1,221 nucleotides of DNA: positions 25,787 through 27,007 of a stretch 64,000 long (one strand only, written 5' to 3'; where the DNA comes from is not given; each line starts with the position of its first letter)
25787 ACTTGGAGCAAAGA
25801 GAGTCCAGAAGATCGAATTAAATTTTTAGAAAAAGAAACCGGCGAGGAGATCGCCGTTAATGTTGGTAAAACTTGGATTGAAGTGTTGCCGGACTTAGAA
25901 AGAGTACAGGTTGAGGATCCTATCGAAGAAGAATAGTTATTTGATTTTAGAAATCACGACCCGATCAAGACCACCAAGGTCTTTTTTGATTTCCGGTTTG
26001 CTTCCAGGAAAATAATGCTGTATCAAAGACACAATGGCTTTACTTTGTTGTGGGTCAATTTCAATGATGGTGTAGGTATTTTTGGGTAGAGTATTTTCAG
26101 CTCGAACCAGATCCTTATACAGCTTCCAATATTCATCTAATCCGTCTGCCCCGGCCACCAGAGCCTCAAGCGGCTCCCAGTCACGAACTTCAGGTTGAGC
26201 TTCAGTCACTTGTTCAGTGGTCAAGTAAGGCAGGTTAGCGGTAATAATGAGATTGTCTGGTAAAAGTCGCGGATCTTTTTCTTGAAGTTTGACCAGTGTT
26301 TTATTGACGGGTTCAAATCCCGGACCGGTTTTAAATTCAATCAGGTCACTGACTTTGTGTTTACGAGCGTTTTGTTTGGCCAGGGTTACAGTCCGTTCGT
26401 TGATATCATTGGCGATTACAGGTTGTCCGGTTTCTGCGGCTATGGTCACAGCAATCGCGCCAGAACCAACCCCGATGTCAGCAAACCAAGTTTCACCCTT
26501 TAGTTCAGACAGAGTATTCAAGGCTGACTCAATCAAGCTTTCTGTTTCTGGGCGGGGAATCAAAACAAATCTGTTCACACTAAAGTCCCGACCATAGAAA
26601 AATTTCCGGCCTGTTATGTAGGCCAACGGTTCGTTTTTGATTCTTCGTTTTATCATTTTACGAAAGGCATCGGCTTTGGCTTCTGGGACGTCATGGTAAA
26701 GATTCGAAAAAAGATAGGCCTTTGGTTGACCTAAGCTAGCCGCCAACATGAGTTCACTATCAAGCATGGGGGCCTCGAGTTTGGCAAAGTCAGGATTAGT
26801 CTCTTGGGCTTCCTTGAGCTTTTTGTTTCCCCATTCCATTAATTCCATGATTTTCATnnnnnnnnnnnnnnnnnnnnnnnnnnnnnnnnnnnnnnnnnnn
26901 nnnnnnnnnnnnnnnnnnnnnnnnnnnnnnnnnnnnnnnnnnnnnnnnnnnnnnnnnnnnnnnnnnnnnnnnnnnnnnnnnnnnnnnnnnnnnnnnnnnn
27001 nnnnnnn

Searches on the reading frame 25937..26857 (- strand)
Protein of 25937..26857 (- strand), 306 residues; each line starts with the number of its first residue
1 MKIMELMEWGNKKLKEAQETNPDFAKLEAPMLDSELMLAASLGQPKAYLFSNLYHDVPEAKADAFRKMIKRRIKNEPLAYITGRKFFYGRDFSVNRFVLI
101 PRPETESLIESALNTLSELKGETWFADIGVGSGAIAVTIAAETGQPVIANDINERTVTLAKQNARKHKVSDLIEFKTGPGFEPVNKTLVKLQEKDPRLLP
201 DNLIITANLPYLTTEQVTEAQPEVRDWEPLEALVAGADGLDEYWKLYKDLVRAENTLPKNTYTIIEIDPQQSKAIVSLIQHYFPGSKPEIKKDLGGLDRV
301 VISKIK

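Call 9: search_protein_families(library=pfam, proteins=[window:25937-26857:-])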
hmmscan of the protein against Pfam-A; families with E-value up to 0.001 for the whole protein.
window:25937-26857:- (306 aa): 8 families
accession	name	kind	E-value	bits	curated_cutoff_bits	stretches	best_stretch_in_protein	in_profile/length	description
PF17827.6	PrmC_N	-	3.4e-14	53.6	23.4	1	5-83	1-71/71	PrmC N-terminal domain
PF06325.19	PrmA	-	6.4e-06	26.3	22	1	119-174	159-214/296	Ribosomal protein L11 methyltransferase (PrmA)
PF05175.20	MTS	-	9e-06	25.9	23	1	123-185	33-95/170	Methyltransferase small domain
PF12847.13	Methyltransf_18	-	1.2e-05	25.8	27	1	122-187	15-81/151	Methyltransferase domain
PF13847.12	Methyltransf_31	-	8.6e-05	22.7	27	1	125-179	7-62/145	Methyltransferase domain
PF13649.12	Methyltransf_25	-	0.0001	23.3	27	1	127-176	3-51/97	Methyltransferase domain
PF09445.16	Methyltransf_15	-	0.00018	21.5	22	1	127-190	6-68/165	RNA cap guanine-N2 methyltransferase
PF01170.24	UPF0020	-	0.0006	20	22.3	0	140-177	72-109/197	RMKL-like, methyltransferase domain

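Call 12: find_homologous_proteins(query=window:25937-26857:-)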
Query window:25937-26857:- (306 aa): 7877 proteins with E <= 0.001 among 8000 candidates; the best 120 are listed.
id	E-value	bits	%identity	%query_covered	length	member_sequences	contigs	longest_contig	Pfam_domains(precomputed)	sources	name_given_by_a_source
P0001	4.4e-199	678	100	100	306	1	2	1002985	PF06325.20,PF05175.21,PF12847.14,PF17827.7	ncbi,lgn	-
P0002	6.2e-164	562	82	100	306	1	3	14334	PF06325.20,PF05175.21,PF17827.7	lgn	-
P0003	2.2e-106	373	58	100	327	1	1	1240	PF13847.13,PF05175.21,PF13649.13,PF09445.17,PF17827.7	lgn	-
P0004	2.0e-104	367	56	100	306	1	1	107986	PF13649.13,PF17827.7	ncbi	-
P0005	2.6e-104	366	57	100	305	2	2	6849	PF13847.13,PF05175.21,PF13649.13,PF17827.7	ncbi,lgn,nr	ncbi:MAG: peptide chain release factor N(5)-glutamine methyltransferase [Candidatus Uhrbacteria bact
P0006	1.8e-102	360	55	100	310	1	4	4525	PF13847.13,PF06325.20,PF05175.21,PF13649.13,PF12847.14,PF17827.7,PF08241.19,PF08242.19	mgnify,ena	mgnify:CR=1 FL=1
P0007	1.3e-100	354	56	99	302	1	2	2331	PF13847.13,PF05175.21,PF13649.13,PF17827.7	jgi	-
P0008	3.5e-99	350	55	100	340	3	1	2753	PF13847.13,PF13649.13,PF12847.14,PF17827.7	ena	-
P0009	3.7e-99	350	56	99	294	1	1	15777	PF13847.13,PF06325.20,PF05175.21,PF13649.13,PF12847.14,PF09445.17,PF17827.7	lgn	-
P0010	6.1e-93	329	51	99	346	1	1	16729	PF13847.13,PF06325.20,PF05175.21,PF13649.13,PF12847.14,PF17827.7,PF08241.19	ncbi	-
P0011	1.6e-90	321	53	100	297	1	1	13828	PF13847.13,PF06325.20,PF13649.13,PF17827.7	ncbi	ncbi:MAG: peptide chain release factor N(5)-glutamine methyltransferase [Candidatus Uhrbacteria bact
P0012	8.3e-84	299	48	100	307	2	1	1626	PF13847.13,PF05175.21,PF13649.13,PF17827.7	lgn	-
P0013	6.5e-83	296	53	89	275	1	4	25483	PF13649.13,PF12847.14,PF17827.7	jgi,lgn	-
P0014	9.2e-83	296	48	100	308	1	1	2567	PF13847.13,PF06325.20,PF05175.21,PF13649.13,PF12847.14,PF09445.17,PF17827.7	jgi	-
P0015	1.2e-74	269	45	98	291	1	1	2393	PF13847.13,PF05175.21,PF13649.13,PF17827.7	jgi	jgi:release factor glutamine methyltransferase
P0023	6.7e-68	247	54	73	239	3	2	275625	PF13847.13,PF06325.20,PF05175.21,PF13649.13,PF12847.14,PF17827.7,PF08241.19,PF08242.19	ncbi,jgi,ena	-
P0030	3.8e-64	235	43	98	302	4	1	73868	PF13847.13,PF06325.20,PF05175.21,PF13649.13,PF17827.7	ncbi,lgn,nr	ncbi:peptide chain release factor N(5)-glutamine methyltransferase [Candidatus Uhrbacteria bacterium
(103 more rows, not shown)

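Call 13: find_encoding_contigs(protein=window:25937-26857:-, flank=5000)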
Protein window:25937-26857:- (306 aa): 3 contigs read that carry it; 2 places shown.
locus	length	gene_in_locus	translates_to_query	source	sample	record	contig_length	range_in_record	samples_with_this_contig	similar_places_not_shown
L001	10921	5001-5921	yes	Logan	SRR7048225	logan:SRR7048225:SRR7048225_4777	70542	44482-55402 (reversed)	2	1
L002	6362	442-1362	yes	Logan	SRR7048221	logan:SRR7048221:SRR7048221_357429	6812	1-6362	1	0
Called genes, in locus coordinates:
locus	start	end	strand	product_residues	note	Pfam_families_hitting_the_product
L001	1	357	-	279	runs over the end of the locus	PF00318:Ribosomal_S2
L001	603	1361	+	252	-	-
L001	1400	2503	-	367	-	PF02547:Queuosine_synth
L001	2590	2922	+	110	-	PF01197:Ribosomal_L31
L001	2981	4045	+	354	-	PF03462:PCRF, PF00472:RF-1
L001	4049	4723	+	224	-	PF00483:NTP_transferase, PF01128:IspD (weak), PF12804:NTP_transf_3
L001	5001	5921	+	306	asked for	PF17827:PrmC_N, PF06325:PrmA (weak), PF05175:MTS (weak), PF12847:Methyltransf_18 (weak)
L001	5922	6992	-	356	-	PF11258:DUF3048, PF17479:DUF3048_C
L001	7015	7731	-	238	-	PF01386:Ribosomal_L25p, PF14693:Ribosomal_TL5_C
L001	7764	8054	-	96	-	-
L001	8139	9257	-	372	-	PF01098:FTSW_RODA_SPOVE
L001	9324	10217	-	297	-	-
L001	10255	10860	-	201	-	-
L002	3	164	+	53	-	?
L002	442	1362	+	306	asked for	PF17827:PrmC_N, PF06325:PrmA (weak), PF05175:MTS (weak), PF12847:Methyltransf_18 (weak)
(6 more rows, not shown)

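Call 14: find_encoding_contigs(protein=P0002, flank=4000, max_places=3)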
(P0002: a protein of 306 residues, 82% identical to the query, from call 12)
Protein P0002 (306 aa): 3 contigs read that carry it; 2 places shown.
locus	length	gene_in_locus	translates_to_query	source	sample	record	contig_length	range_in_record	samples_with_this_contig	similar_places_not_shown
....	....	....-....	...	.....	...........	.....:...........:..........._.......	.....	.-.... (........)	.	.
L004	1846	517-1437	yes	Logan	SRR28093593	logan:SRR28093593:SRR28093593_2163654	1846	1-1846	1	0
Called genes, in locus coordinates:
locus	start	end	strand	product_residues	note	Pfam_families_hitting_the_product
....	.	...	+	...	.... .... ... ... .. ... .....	-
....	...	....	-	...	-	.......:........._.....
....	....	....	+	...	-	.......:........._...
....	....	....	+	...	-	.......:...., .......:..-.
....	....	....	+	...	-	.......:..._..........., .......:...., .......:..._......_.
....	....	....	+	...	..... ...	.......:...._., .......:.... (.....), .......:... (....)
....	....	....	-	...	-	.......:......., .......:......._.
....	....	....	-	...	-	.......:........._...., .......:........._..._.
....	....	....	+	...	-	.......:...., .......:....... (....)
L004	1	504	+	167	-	?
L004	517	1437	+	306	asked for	PF17827:PrmC_N, PF06325:PrmA (faint), PF05175:MTS (weak)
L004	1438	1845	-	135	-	?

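Call 15: find_encoding_contigs(protein=P0004, flank=4000, max_places=2)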
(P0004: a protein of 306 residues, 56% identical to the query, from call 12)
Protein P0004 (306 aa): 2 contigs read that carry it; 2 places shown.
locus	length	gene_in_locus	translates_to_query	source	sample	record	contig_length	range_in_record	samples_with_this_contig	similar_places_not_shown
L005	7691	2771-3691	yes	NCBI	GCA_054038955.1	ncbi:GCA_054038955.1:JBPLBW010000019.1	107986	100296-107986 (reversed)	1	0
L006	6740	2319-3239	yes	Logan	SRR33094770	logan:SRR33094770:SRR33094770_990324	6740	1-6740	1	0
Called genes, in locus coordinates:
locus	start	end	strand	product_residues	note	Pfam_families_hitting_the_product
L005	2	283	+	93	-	?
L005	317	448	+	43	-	-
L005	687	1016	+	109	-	PF01197:Ribosomal_L31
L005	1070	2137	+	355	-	PF03462:PCRF, PF00472:RF-1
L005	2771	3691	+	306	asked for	PF13649:Methyltransf_25 (faint), PF17827:PrmC_N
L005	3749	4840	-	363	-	PF11258:DUF3048, PF17479:DUF3048_C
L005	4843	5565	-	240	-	PF01386:Ribosomal_L25p, PF14693:Ribosomal_TL5_C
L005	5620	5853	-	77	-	-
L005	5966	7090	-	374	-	PF01098:FTSW_RODA_SPOVE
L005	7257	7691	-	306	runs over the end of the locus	-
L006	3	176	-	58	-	?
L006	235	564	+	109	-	PF01197:Ribosomal_L31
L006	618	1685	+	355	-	PF03462:PCRF, PF00472:RF-1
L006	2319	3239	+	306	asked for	PF13649:Methyltransf_25 (faint), PF17827:PrmC_N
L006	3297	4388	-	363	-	PF11258:DUF3048, PF17479:DUF3048_C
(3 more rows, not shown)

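Call 20: find_related_loci(query=A2, collection=genome_contigs, flank=3000)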
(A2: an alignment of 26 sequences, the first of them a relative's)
Query A2 (306 aa) in genome_contigs; peptide patterns used: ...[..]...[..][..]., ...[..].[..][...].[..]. (x = any residue, [..] = any of these).
600 stretches matched a pattern (row limit reached: there are more); 597 encode a relative of the query (tblastn E <= 1e-3); the best 80 are kept; 80 distinct loci.
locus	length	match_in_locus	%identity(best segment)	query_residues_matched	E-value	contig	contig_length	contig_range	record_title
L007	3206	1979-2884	41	1-305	1e-74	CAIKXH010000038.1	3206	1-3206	Candidatus Uhrbacteria bacterium isolate Loclat_bin-13963 genome assembly, contig: bin-13963:038/176, whole genome shotg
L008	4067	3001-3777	38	28-304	1e-48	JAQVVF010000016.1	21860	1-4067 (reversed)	MAG: Patescibacteria group bacterium isolate STF1_73 NODE_5721_length_21860_cov_6.279253_Sandtown_F1, whole genome shotg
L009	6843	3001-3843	35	25-305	1e-48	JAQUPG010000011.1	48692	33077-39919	MAG: Patescibacteria group bacterium isolate STD1_219 NODE_1386_length_48692_cov_6.697745_Sandtown_D1, whole genome shot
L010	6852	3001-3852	38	2-305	3e-48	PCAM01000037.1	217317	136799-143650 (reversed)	MAG: Chloroflexota bacterium isolate NP132 MHASMcontig_370390, whole genome shotgun sequence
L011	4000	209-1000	38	26-305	2e-46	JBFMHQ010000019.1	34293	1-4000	MAG: Bacillota bacterium isolate MAG328 MAG328_19, whole genome shotgun sequence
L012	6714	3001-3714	36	1-250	2e-46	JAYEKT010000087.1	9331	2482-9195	MAG: Patescibacteria group bacterium isolate MAG130 MAG130_87, whole genome shotgun sequence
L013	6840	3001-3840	35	2-304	1e-46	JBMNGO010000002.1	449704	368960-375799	MAG: Syntrophomonadaceae bacterium isolate SBF912LR0HQ0031 contig_28227, whole genome shotgun sequence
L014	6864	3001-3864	34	28-305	9e-46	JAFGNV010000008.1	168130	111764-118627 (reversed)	MAG: Anaerolineae bacterium isolate Zod_Metabat.569 k87_746729, whole genome shotgun sequence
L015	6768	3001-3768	36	32-302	1e-45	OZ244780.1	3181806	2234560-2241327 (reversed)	MAG: Dehalococcoidia bacterium isolate 5f96cbe3-438d-44fc-9d38-e394ee4f63dc genome assembly, chromosome: 1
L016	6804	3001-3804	35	32-301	1e-44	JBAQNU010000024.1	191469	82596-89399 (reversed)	MAG: Candidatus Moraniibacteriota bacterium isolate MFD12002_ilm_asm_bin39 k127_99333, whole genome shotgun sequence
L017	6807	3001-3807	33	7-304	5e-44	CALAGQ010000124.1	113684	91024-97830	MAG TPA_asm: uncultured Nitrospina sp. isolate ERR2206756_bin.76_CONCOCT_v1.1_MAG genome assembly, contig: ERZ887841.13,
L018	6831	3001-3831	32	3-301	8e-44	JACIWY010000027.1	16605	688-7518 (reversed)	MAG: Chloroflexota bacterium isolate MAG-38 Chloroflexota_C3_bin14_Scaffold_27, whole genome shotgun sequence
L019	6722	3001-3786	36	25-302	5e-44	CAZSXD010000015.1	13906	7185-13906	MAG TPA_asm: uncultured bacterium isolate binchicken_co91_487 genome assembly, contig: NODE_5243_length_13906_cov_5.2933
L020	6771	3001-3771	37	32-302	1e-43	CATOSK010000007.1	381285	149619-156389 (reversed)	MAG: uncultured Dehalococcoidia bacterium isolate 8b0b6f7a-36e1-4cb0-bede-a28c8a76f2f9 genome assembly, contig: contig_7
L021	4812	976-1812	36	31-305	2e-43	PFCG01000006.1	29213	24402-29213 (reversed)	MAG: Candidatus Moranbacteria bacterium CG10_big_fil_rev_8_21_14_0_10_35_21 CG10_8_21_14_0.10_scaffold_1666_c, whole gen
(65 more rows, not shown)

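Call 27: find_encoding_contigs(protein=P0005, flank=3000, max_places=2)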
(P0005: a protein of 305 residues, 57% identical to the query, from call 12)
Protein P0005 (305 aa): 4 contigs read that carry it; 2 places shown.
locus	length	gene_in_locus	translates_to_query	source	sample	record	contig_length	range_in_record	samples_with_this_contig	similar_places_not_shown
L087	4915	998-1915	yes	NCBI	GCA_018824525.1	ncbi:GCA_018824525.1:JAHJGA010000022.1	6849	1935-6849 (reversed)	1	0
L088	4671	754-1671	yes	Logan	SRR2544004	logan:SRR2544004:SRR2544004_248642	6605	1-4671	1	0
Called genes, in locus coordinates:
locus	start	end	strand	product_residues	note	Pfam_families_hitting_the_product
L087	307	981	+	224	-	PF00483:NTP_transferase, PF12804:NTP_transf_3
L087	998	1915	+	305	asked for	PF17827:PrmC_N, PF05175:MTS (weak), PF13847:Methyltransf_31, PF13649:Methyltransf_25 (weak)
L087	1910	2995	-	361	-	PF11258:DUF3048, PF17479:DUF3048_C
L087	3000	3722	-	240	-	PF01386:Ribosomal_L25p, PF14693:Ribosomal_TL5_C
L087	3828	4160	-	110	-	-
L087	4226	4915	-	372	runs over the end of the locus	PF01098:FTSW_RODA_SPOVE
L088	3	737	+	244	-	?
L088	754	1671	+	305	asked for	PF17827:PrmC_N, PF05175:MTS (weak), PF13847:Methyltransf_31, PF13649:Methyltransf_25 (weak)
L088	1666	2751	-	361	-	PF11258:DUF3048, PF17479:DUF3048_C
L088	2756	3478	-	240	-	PF01386:Ribosomal_L25p, PF14693:Ribosomal_TL5_C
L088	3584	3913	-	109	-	-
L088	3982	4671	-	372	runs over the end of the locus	PF01098:FTSW_RODA_SPOVE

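Call 28: find_encoding_contigs(protein=P0009, flank=3000, max_places=2)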
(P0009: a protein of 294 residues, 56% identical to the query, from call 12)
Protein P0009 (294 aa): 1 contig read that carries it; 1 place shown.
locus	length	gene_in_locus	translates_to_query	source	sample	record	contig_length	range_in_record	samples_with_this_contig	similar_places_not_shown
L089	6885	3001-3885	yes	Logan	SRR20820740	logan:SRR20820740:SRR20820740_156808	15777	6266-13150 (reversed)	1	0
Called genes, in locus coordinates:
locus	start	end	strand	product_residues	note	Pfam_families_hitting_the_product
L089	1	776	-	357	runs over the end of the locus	PF02547:Queuosine_synth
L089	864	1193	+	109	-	PF01197:Ribosomal_L31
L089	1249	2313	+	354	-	PF03462:PCRF, PF00472:RF-1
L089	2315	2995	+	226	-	PF00483:NTP_transferase, PF01128:IspD (faint), PF12804:NTP_transf_3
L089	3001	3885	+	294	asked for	PF17827:PrmC_N, PF05175:MTS (weak), PF06325:PrmA (weak), PF12847:Methyltransf_18 (weak), PF13847:Methyltransf_31 (weak), PF09445:Methyltransf_15 (weak), PF13649:Methyltransf_25 (weak)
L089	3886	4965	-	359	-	PF11258:DUF3048, PF17479:DUF3048_C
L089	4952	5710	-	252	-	PF01386:Ribosomal_L25p, PF14693:Ribosomal_TL5_C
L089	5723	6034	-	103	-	-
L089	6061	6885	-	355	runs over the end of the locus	PF01098:FTSW_RODA_SPOVE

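Call 29: find_encoding_contigs(protein=P0011, flank=3000, max_places=2)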
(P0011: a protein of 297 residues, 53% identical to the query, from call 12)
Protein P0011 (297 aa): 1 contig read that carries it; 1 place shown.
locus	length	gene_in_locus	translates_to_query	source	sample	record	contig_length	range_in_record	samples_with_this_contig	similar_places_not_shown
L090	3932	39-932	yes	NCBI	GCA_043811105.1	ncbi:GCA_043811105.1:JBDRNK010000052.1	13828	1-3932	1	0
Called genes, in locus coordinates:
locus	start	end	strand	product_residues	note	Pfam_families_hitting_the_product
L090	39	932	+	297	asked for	PF17827:PrmC_N, PF06325:PrmA (weak), PF13847:Methyltransf_31 (weak), PF13649:Methyltransf_25 (weak)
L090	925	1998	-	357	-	PF11258:DUF3048, PF17479:DUF3048_C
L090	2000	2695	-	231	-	PF01386:Ribosomal_L25p, PF14693:Ribosomal_TL5_C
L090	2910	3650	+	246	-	PF01978:TrmB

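Call 44: find_encoding_contigs(protein=P0010, flank=3000, max_places=1)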
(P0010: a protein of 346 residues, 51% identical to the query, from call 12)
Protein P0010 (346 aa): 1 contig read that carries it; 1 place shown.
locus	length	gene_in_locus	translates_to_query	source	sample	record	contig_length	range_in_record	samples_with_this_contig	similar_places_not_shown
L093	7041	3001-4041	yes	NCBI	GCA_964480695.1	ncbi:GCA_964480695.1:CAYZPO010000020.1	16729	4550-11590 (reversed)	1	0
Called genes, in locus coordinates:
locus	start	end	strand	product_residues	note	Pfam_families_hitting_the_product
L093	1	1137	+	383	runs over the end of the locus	-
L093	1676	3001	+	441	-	-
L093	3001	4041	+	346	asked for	PF17827:PrmC_N, PF06325:PrmA (weak), PF12847:Methyltransf_18 (weak), PF05175:MTS (weak), PF13847:Methyltransf_31, PF08241:Methyltransf_11 (weak), PF13649:Methyltransf_25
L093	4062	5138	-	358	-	PF11258:DUF3048, PF17479:DUF3048_C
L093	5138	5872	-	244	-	PF01386:Ribosomal_L25p, PF14693:Ribosomal_TL5_C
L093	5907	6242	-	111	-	-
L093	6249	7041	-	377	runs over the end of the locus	PF01098:FTSW_RODA_SPOVE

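Call 45: find_encoding_contigs(protein=P0013, flank=3000, max_places=1)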
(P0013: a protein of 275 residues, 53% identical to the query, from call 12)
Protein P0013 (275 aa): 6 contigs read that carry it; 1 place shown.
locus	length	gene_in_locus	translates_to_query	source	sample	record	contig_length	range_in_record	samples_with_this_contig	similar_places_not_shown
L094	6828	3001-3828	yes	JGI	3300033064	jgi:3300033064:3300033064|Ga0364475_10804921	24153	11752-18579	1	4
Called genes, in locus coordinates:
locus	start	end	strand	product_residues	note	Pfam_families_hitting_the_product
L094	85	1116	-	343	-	PF02547:Queuosine_synth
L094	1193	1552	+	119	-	PF01197:Ribosomal_L31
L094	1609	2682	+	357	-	PF03462:PCRF, PF00472:RF-1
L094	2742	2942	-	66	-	-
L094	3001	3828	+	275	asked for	PF17827:PrmC_N, PF12847:Methyltransf_18 (weak), PF13649:Methyltransf_25 (faint)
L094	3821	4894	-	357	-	PF11258:DUF3048, PF17479:DUF3048_C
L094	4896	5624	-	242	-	-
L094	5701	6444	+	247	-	PF01978:TrmB, PF24033:DUF7342 (weak)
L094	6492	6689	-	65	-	-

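Call 46: find_encoding_contigs(protein=P0023, flank=3000, max_places=1)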
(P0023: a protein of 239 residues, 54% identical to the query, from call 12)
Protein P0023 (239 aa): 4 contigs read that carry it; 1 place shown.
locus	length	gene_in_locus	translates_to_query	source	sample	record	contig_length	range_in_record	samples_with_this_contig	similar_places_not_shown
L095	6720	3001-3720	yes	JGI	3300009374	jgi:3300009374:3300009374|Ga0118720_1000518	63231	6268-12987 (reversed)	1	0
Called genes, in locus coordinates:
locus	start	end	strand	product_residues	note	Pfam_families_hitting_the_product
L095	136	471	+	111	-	PF01197:Ribosomal_L31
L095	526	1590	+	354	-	PF03462:PCRF, PF00472:RF-1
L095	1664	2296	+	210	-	PF00483:NTP_transferase (weak), PF12804:NTP_transf_3 (weak)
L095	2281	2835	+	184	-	-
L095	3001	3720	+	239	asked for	PF17827:PrmC_N, PF08242:Methyltransf_12 (faint), PF12847:Methyltransf_18 (faint), PF05175:MTS (weak), PF06325:PrmA (weak), PF13847:Methyltransf_31, PF08241:Methyltransf_11 (weak), PF13649:Methyltransf_25 (weak)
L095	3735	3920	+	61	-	-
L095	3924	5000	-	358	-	PF11258:DUF3048, PF17479:DUF3048_C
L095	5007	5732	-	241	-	PF01386:Ribosomal_L25p, PF14693:Ribosomal_TL5_C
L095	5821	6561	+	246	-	PF01978:TrmB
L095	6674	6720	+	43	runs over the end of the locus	-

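Call 59: find_encoding_contigs(protein=P0008, flank=3000, max_places=2)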
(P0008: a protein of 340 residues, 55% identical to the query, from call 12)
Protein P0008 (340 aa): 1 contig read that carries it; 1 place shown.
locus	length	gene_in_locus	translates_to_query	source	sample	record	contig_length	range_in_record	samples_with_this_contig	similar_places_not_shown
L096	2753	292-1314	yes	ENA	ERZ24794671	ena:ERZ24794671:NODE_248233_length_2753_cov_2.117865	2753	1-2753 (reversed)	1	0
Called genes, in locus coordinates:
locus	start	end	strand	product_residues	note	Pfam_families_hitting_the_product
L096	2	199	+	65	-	?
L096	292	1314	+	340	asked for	PF17827:PrmC_N, PF12847:Methyltransf_18 (faint), PF13649:Methyltransf_25 (weak), PF13847:Methyltransf_31 (faint)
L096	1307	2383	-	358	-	PF11258:DUF3048, PF17479:DUF3048_C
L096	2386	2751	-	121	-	?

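Call 78: find_encoding_contigs(protein=P0006, flank=2500, max_places=1)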
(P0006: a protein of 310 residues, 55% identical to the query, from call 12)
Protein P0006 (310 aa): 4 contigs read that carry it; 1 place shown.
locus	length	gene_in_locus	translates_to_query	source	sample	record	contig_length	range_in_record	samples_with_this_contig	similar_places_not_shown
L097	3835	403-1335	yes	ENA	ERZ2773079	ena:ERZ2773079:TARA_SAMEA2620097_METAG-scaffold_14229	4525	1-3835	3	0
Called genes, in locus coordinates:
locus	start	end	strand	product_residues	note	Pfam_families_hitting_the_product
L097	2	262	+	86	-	?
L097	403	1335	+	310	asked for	PF17827:PrmC_N, PF08242:Methyltransf_12 (faint), PF05175:MTS (weak), PF06325:PrmA (weak), PF12847:Methyltransf_18 (weak), PF13847:Methyltransf_31, PF08241:Methyltransf_11 (faint), PF13649:Methyltransf_25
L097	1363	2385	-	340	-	PF11258:DUF3048, PF17479:DUF3048_C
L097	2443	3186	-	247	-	PF01386:Ribosomal_L25p, PF14693:Ribosomal_TL5_C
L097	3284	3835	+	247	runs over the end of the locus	PF01978:TrmB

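Call 79: find_encoding_contigs(protein=P0030, flank=2500, max_places=1)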
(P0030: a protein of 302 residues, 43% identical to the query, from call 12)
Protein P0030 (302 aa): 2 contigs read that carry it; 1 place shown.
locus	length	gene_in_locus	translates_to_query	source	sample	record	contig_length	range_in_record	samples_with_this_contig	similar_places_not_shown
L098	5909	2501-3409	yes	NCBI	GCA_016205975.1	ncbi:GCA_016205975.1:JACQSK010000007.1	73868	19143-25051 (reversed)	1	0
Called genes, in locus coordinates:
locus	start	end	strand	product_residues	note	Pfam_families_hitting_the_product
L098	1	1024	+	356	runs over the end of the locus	PF03462:PCRF, PF00472:RF-1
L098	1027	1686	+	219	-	PF00483:NTP_transferase, PF01128:IspD (weak), PF12804:NTP_transf_3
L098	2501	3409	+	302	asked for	PF17827:PrmC_N, PF05175:MTS (weak), PF06325:PrmA (weak), PF13847:Methyltransf_31 (weak), PF13649:Methyltransf_25 (weak)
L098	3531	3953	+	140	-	PF00892:EamA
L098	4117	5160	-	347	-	PF11258:DUF3048, PF17479:DUF3048_C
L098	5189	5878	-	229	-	PF01386:Ribosomal_L25p, PF14693:Ribosomal_TL5_C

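Call 85: search_protein_families(library=pfam, proteins=[L095:2281-2835:+, L097:2-262:+], max_evalue=0.01)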
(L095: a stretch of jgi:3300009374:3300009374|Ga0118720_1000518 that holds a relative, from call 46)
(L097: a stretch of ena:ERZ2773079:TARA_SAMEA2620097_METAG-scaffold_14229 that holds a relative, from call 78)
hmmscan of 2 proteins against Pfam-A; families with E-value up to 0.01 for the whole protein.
L095:2281-2835:+ (184 aa): 0 families

L097:2-262:+ (86 aa): 0 families

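Call 88: find_related_loci(query=A2, collection=viral_contigs, flank=2500)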
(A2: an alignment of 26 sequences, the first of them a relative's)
Query A2 (306 aa) in viral_contigs; peptide patterns used: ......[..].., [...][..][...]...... (x = any residue, [..] = any of these).
30 stretches matched a pattern; 1 encode a relative of the query (tblastn E <= 1e-3); 1 distinct loci.
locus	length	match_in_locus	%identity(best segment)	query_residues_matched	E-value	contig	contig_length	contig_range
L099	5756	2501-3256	29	34-301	1e-30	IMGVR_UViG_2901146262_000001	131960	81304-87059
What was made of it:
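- Tried and rejected: The viral_contigs scan with PrmC gave one irrelevant locus (call 88).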
